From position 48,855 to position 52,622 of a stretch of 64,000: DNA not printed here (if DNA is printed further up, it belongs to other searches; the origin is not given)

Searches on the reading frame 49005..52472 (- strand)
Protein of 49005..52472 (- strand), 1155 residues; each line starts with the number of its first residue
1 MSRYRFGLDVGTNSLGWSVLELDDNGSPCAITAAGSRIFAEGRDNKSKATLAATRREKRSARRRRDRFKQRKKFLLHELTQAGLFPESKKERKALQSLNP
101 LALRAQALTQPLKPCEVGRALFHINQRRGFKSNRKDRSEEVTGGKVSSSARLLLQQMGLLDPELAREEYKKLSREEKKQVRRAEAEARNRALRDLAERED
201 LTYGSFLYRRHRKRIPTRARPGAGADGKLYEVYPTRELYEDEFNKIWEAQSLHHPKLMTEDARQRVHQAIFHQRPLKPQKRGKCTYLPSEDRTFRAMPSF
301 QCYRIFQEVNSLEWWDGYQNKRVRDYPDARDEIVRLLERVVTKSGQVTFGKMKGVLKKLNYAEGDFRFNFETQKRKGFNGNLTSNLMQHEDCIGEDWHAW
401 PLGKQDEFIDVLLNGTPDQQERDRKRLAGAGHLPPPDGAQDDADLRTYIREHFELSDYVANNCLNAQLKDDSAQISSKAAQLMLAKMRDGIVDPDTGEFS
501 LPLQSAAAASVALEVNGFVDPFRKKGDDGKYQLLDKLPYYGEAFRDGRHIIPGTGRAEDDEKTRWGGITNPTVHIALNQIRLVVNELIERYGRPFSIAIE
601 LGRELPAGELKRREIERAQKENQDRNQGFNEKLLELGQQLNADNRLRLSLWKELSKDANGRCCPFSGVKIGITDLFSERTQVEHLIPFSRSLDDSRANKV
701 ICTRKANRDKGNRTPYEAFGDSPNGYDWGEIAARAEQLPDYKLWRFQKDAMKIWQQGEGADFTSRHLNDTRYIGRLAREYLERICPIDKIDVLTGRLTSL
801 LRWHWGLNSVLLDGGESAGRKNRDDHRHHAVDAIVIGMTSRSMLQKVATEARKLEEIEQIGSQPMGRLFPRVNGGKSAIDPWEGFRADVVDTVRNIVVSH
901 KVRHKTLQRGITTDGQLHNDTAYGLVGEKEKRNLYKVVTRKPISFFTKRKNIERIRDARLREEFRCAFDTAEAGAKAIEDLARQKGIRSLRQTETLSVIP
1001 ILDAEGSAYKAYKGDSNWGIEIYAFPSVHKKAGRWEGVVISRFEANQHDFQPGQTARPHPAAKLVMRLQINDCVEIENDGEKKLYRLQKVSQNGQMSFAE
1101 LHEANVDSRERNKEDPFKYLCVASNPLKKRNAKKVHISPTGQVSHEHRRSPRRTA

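Call 10: search_protein_families(library=ncbifam, proteins=[window:49005-52472:-])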
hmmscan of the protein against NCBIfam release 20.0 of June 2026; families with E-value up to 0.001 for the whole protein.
window:49005-52472:- (1155 aa): 2 families
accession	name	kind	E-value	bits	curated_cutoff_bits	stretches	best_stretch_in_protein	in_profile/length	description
TIGR01865.2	cas_Csn1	equivalog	2e-177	592.5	100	1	4-1141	1-1069/1070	type II CRISPR RNA-guided endonuclease Cas9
NF049971.1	CRISPR_Cas9d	exception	9.1e-42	143.7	375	1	567-1101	460-966/986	type II CRISPR RNA-guided endonuclease Cas9d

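Call 11: find_related_loci(query=window:49005-52472:-, collection=genome_contigs, flank=6000)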
Query window:49005-52472:- (1155 aa) in genome_contigs; peptide patterns used: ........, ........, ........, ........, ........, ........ (x = any residue, [..] = any of these).
24 stretches matched a pattern; 3 encode a relative of the query (tblastn E <= 1e-3); 3 distinct loci.
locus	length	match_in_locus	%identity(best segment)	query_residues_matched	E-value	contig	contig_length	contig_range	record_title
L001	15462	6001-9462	78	1-1153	0e+0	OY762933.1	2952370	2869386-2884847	MAG: Gammaproteobacteria bacterium isolate 8747c98c-8292-48b6-a6db-266d0caa829b genome assembly, chromosome: 1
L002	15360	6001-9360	59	4-1148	0e+0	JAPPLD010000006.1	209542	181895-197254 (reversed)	MAG: Gammaproteobacteria bacterium isolate RHO3_bin_14 NODE_114_length_209542_cov_91.723973, whole genome shotgun sequen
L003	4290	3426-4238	38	3-316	2e-43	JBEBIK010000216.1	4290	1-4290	MAG: Pseudobdellovibrio sp. isolate SF1_2_22 NODE_23253_length_4290_cov_3.772131, whole genome shotgun sequence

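Call 20: find_homologous_proteins(query=window:49005-52472:-, max_evalue=1e-30)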
Query window:49005-52472:- (1155 aa): 1987 proteins with E <= 1e-30 among 8000 candidates; the best 120 are listed.
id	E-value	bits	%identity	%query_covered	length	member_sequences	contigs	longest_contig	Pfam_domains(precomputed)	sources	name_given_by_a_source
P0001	0.0e+0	2661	100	100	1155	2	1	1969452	PF13395.13,PF18541.8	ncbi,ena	-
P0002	0.0e+0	2327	87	99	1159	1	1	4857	PF13395.13,PF18470.7,PF18541.8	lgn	-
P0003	0.0e+0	2225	82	100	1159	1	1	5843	PF13395.13,PF18541.8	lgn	-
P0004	0.0e+0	2138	82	99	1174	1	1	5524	PF13395.13,PF18470.7,PF18541.8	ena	-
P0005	0.0e+0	2079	78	100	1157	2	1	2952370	PF13395.13,PF18541.8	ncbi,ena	-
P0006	0.0e+0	2060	79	100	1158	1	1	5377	PF13395.13,PF18470.7,PF18541.8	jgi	-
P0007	0.0e+0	2059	77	99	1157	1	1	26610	PF13395.13,PF18470.7,PF18541.8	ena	-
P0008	0.0e+0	2031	77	99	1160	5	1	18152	PF13395.13,PF18541.8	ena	-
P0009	0.0e+0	2026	77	100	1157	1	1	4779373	PF13395.13,PF18470.7,PF18541.8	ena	-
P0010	0.0e+0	2004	76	100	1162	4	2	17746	PF13395.13,PF18470.7,PF18541.8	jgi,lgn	-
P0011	0.0e+0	2002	75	99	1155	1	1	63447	PF13395.13,PF18470.7,PF18541.8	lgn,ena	-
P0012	0.0e+0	1977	75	100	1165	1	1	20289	PF13395.13,PF18541.8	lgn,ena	-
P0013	0.0e+0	1895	72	99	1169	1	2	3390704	PF13395.13,PF18470.7,PF18541.8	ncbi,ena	-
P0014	0.0e+0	1862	71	100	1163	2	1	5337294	PF13395.13,PF18541.8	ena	-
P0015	0.0e+0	1845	71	100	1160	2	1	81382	PF13395.13,PF18541.8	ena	-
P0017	0.0e+0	1797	68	99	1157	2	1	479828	PF13395.13,PF18470.7,PF18541.8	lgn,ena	-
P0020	0.0e+0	1695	68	100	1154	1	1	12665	PF13395.13,PF18470.7,PF18541.8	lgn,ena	-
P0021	0.0e+0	1694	66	99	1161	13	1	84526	PF13395.13,PF18470.7,PF18541.8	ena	-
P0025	0.0e+0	1612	63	99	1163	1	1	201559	PF13395.13,PF18470.7,PF18541.8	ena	-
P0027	0.0e+0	1594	69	91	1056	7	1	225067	PF13395.13,PF18470.7,PF18541.8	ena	-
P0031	0.0e+0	1491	60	100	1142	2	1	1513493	PF13395.13,PF18470.7,PF18541.8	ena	-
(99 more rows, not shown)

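Call 21: find_encoding_contigs(protein=P0003, flank=3000, max_places=1)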
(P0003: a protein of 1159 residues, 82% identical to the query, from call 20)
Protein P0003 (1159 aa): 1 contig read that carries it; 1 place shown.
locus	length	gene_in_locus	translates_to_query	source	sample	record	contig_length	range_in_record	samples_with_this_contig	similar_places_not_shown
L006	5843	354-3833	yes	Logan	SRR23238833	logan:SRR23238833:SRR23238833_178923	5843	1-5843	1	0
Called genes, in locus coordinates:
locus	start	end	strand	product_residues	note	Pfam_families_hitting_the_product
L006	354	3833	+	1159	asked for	PF13395:HNH_4, PF18541:RuvC_III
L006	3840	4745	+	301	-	PF01867:Cas_Cas1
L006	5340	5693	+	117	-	-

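Call 22: find_encoding_contigs(protein=P0007, flank=3000, max_places=1)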
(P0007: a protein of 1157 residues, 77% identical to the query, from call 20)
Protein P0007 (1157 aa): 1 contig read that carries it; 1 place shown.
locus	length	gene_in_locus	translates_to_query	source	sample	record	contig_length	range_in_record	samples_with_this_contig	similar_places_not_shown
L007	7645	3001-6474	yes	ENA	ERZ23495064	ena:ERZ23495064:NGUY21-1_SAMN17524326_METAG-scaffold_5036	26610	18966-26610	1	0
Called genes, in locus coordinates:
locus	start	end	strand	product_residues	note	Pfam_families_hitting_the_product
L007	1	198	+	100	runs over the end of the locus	PF00312:Ribosomal_S15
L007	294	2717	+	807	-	PF01138:RNase_PH, PF03725:RNase_PH_C, PF03726:PNPase, PF01138:RNase_PH, PF03725:RNase_PH_C (weak), PF00013:KH_1, PF00575:S1, PF00575:S1, +2 more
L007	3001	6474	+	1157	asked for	PF18470:Cas9_a (faint), PF13395:HNH_4, PF18541:RuvC_III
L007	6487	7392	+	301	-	PF01867:Cas_Cas1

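Call 23: find_encoding_contigs(protein=P0011, flank=3000, max_places=1)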
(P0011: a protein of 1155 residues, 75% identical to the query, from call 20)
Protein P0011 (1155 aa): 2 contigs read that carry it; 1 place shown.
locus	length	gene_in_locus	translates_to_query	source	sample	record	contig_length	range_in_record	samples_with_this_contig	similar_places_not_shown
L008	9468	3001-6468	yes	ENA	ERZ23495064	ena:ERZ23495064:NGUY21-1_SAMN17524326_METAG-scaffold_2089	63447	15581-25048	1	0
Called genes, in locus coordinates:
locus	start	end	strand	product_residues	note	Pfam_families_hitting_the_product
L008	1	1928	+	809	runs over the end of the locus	PF01138:RNase_PH, PF03725:RNase_PH_C, PF03726:PNPase, PF01138:RNase_PH, PF03725:RNase_PH_C (weak), PF00013:KH_1, PF00575:S1, PF00575:S1, +2 more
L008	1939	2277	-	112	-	PF13744:HTH_37, PF01381:HTH_3 (weak)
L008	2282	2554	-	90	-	PF05973:Gp49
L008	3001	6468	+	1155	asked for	PF18470:Cas9_a (weak), PF13395:HNH_4, PF18541:RuvC_III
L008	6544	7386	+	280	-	PF01867:Cas_Cas1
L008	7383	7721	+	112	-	PF09827:CRISPR_Cas2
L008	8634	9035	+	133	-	PF15919:HicB_lk_antitox, PF15970:HicB-like_2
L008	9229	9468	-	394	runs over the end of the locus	PF04326:SLFN_AlbA_2, PF13749:HATPase_c_4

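Call 24: find_encoding_contigs(protein=P0013, flank=3000, max_places=1)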
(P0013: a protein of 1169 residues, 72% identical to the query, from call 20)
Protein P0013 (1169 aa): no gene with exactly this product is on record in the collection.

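Call 25: find_encoding_contigs(protein=P0014, flank=3000, max_places=1)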
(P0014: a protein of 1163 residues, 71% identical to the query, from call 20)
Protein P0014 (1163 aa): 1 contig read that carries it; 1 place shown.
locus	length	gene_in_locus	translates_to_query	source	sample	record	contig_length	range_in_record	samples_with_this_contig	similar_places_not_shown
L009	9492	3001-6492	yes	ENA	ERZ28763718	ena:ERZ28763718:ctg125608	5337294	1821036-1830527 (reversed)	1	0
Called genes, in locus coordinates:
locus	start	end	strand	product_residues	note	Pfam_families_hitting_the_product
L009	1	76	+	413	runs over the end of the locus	PF00696:AA_kinase, PF01842:ACT, PF13840:ACT_7, PF01842:ACT (weak), PF22468:ACT_9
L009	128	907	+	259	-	PF02754:CCG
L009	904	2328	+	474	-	PF02589:LUD_dom, PF13187:Fer4_9 (faint), PF12838:Fer4_7 (faint), PF00037:Fer4 (faint), PF12797:Fer4_2 (faint), PF13183:Fer4_8, PF13237:Fer4_10 (weak), PF13534:Fer4_17, +1 more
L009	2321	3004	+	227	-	PF02589:LUD_dom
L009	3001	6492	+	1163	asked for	PF13395:HNH_4, PF18541:RuvC_III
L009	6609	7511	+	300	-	PF01867:Cas_Cas1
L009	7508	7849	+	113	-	PF09827:CRISPR_Cas2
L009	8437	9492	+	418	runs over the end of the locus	-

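Call 26: find_encoding_contigs(protein=P0017, flank=3000, max_places=1)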
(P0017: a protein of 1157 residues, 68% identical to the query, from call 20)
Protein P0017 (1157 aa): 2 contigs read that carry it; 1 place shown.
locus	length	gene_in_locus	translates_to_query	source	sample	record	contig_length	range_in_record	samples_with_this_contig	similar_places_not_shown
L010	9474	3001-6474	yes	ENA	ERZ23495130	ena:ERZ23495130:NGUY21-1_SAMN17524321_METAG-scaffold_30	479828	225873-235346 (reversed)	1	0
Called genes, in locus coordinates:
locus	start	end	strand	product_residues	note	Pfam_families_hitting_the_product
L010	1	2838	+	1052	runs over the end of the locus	PF02811:PHP (weak), PF07733:DNA_pol3_alpha, PF17657:DNA_pol3_finger, PF14579:HHH_6, PF01336:tRNA_anti-codon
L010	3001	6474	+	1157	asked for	PF18470:Cas9_a (weak), PF13395:HNH_4, PF18541:RuvC_III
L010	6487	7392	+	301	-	PF01867:Cas_Cas1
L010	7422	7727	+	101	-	PF09827:CRISPR_Cas2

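Call 27: find_encoding_contigs(protein=P0021, flank=3000, max_places=1)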
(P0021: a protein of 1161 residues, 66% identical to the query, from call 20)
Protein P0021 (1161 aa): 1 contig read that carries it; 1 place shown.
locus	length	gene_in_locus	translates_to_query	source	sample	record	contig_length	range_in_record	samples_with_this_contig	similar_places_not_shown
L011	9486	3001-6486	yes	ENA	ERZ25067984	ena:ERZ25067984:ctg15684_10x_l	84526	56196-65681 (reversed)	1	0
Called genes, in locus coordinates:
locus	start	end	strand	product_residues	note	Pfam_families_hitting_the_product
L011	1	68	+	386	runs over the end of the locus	-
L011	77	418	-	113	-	PF03795:YCII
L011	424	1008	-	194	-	PF00625:Guanylate_kin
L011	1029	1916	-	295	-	PF01435:Peptidase_M48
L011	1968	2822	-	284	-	PF03755:YicC-like_N, PF08340:YicC-like_C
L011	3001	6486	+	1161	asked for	PF18470:Cas9_a (faint), PF13395:HNH_4, PF18541:RuvC_III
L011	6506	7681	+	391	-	PF13191:AAA_16, PF01637:ATPase_2 (weak), PF00004:AAA, PF13401:AAA_22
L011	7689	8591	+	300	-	PF01867:Cas_Cas1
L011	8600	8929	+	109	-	PF09827:CRISPR_Cas2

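Call 28: find_encoding_contigs(protein=P0025, flank=3000, max_places=1)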
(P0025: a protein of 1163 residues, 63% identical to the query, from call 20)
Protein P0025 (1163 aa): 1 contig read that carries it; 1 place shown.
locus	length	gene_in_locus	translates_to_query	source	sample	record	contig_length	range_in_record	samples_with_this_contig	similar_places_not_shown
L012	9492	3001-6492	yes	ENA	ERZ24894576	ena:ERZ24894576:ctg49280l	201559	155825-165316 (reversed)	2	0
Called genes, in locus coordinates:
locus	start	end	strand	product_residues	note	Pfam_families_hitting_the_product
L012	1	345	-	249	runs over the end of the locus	PF11932:DUF3450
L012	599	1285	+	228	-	-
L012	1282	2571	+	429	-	PF13808:DDE_Tnp_1_assoc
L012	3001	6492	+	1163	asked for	PF18470:Cas9_a (weak), PF13395:HNH_4, PF18541:RuvC_III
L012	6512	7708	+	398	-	PF13191:AAA_16, PF20703:nSTAND1, PF24389:ORC-CDC6-like (faint), PF01637:ATPase_2 (faint), PF13401:AAA_22, PF13604:AAA_30 (weak), PF00004:AAA (weak)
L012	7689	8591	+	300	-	PF01867:Cas_Cas1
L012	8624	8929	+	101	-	PF09827:CRISPR_Cas2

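Call 34: find_encoding_contigs(protein=P0002, flank=3000, max_places=1)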
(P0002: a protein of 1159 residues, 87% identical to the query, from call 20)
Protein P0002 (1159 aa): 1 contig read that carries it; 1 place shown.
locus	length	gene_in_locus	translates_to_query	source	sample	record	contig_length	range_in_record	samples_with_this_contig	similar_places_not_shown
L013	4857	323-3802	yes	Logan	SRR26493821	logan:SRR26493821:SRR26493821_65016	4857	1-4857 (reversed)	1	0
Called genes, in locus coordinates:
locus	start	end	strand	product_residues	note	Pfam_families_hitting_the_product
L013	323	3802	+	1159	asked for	PF18470:Cas9_a (faint), PF13395:HNH_4, PF18541:RuvC_III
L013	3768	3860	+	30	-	-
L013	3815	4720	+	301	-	PF01867:Cas_Cas1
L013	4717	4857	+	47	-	?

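Call 35: find_encoding_contigs(protein=P0020, flank=3000, max_places=1)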
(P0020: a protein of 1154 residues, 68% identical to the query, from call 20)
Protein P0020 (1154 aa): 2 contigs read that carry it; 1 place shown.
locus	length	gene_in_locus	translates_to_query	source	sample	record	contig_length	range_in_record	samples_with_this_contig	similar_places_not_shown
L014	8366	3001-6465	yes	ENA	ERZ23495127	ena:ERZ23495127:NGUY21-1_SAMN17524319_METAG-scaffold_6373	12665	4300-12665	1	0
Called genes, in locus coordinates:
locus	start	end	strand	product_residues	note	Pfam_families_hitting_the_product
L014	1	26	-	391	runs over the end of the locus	PF00108:Thiolase_N, PF02803:Thiolase_C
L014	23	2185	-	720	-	PF00378:ECH_1, PF16113:ECH_2, PF02737:3HCDH_N, PF00725:3HCDH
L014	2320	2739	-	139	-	PF13551:HTH_29 (faint), PF13565:HTH_32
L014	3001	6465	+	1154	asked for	PF18470:Cas9_a (weak), PF13395:HNH_4, PF18541:RuvC_III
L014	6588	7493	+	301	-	PF01867:Cas_Cas1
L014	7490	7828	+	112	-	PF09827:CRISPR_Cas2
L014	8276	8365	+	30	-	?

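Call 36: find_encoding_contigs(protein=P0031, flank=4000, max_places=1)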
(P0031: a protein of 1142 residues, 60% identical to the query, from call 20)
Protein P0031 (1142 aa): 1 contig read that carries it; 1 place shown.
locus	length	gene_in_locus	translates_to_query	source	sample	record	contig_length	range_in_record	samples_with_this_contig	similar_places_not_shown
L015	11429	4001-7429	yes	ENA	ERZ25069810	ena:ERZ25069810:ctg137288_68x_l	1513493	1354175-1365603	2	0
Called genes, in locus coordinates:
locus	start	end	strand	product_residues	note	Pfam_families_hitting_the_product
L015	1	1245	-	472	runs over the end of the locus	PF00072:Response_reg, PF00158:Sigma54_activat, PF14532:Sigma54_activ_2, PF07724:AAA_2 (weak), PF00004:AAA (weak), PF07728:AAA_5, PF25601:AAA_lid_14, PF02954:HTH_8 (weak)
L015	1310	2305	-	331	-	-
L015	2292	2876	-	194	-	PF13580:SIS_2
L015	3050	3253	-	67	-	-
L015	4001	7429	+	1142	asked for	PF18470:Cas9_a (weak), PF13395:HNH_4, PF18541:RuvC_III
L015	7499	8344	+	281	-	PF01867:Cas_Cas1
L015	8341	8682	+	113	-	PF09827:CRISPR_Cas2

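Call 37: find_encoding_contigs(protein=P0027, flank=4000, max_places=1)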
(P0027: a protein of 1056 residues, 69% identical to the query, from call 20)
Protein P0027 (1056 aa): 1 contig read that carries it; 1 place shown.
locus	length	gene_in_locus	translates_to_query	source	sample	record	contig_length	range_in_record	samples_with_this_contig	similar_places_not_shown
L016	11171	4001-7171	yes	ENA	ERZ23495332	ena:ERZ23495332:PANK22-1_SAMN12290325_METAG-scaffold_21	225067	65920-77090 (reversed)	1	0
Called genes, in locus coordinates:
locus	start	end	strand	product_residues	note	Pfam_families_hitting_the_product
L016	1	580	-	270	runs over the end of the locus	PF03372:Exo_endo_phos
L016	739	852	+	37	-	-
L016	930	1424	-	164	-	PF00994:MoCF_biosynth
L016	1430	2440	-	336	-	PF13353:Fer4_12 (weak), PF04055:Radical_SAM, PF06463:Mob_synth_C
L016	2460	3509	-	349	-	-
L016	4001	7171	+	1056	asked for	PF18470:Cas9_a (weak), PF13395:HNH_4, PF18541:RuvC_III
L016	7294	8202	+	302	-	PF01867:Cas_Cas1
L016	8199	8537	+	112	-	PF09827:CRISPR_Cas2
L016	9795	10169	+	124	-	-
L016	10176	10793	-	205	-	PF01810:LysE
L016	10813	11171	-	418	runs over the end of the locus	PF23914:TPR_CcmH_CycH, PF07719:TPR_2 (faint), PF23892:Ig_CycH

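Call 48: search_solved_structures(query=window:49005-52472:-, max_evalue=0.00001)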
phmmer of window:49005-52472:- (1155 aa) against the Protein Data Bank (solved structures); distinct sequences matched with E-value up to 0.00001: 59.
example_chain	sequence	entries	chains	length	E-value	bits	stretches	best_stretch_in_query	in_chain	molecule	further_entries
9ar4_A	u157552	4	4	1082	7.5e-54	186.2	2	568-861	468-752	CRISPR-associated endonuclease Cas9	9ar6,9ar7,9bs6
8ja0_A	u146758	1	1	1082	3.1e-52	180.9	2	568-890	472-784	CRISPR-associated endonuclease Cas9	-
6kc8_A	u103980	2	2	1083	3.1e-52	180.9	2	568-890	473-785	CRISPR-associated endonuclease Cas9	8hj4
6jdq_A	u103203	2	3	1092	3.2e-52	180.8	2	568-890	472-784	CRISPR-associated endonuclease Cas9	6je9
21dz_A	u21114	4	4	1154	6e-52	179.9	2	566-848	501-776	CRISPR-associated endonuclease Cas9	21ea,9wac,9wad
8jtj_A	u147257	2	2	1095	5.7e-51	176.7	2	568-861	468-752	CRISPR-associated endonuclease Cas9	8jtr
6jdv_A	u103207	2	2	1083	6.6e-51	176.5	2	568-890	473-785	CRISPR-associated endonuclease Cas9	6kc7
8uza_A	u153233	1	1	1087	2.8e-50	174.4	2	568-861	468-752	CRISPR-associated endonuclease Cas9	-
8uzb_A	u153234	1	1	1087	3.4e-50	174.1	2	568-861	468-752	CRISPR-associated endonuclease Cas9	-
6je4_A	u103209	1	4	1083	9.1e-50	172.7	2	568-890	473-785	CRISPR-associated endonuclease Cas9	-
6je3_A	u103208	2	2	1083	4.3e-49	170.5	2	568-890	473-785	CRISPR-associated endonuclease Cas9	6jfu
8hnt_A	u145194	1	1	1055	5.7e-44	153.5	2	568-851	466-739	CRISPR-associated endonuclease Cas9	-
8hnw_A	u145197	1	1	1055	1.2e-42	149.1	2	568-851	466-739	CRISPR-associated endonuclease Cas9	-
8hnv_A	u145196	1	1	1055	1.7e-41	145.3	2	568-851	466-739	CRISPR-associated endonuclease Cas9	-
6rj9_C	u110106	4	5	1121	1.7e-31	112.2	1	560-846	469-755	CRISPR-associated endonuclease Cas9 1 | Streptococcus Thermophilus 1 Cas9 | Cas 9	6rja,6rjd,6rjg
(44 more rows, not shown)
